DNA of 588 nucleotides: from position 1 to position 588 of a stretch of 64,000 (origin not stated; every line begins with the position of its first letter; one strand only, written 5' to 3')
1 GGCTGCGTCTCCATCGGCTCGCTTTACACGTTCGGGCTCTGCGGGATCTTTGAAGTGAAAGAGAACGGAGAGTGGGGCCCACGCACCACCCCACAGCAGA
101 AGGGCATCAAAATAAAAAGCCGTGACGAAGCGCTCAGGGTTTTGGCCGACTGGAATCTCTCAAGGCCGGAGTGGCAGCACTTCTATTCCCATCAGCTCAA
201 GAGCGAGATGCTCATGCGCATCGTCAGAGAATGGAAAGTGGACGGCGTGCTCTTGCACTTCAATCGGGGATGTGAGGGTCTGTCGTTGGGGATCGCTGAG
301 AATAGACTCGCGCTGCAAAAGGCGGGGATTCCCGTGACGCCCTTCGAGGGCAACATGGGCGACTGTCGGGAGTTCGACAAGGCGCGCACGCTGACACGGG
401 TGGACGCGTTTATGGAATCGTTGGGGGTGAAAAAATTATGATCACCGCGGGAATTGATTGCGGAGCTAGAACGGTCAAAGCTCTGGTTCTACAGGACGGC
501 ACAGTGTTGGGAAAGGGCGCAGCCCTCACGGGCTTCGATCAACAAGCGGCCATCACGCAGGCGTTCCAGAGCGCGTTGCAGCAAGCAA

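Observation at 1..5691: BCR/HAD-like module with two distinct tandem activase ATPases plus ferredoxin, Fe-S protein and SDR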

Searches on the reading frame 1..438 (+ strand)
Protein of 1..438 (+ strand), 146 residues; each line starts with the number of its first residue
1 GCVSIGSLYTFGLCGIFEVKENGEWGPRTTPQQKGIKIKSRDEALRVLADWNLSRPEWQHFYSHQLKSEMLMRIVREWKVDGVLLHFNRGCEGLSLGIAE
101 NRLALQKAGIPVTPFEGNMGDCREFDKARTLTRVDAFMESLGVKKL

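Call 4: search_protein_families(library=pfam, proteins=[window:1-438:+], max_evalue=0.01)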
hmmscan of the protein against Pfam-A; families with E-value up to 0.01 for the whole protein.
window:1-438:+ (146 aa): 1 family
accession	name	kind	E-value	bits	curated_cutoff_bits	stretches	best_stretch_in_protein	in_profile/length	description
PF06050.19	HGD-D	-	1.1e-14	55.2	28.4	1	40-141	244-342/342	2-hydroxyglutaryl-CoA dehydratase, D-component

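Call 5: search_protein_families(library=ncbifam, proteins=[window:1-438:+], max_evalue=0.001)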
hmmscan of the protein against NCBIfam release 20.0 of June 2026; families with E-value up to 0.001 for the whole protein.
window:1-438:+ (146 aa): 2 families
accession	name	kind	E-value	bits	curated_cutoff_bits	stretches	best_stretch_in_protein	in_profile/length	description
TIGR03191.1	benz_CoA_bzdO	equivalog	7.2e-68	229.7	448.6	1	1-145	283-427/430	benzoyl-CoA reductase, bzd-type, subunit O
NF052455.1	HyiscapDhHadB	equivalog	1.6e-07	30.3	750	1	69-142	321-395/398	(R)-2-hydroxyisocaproyl-CoA dehydratase subunit alpha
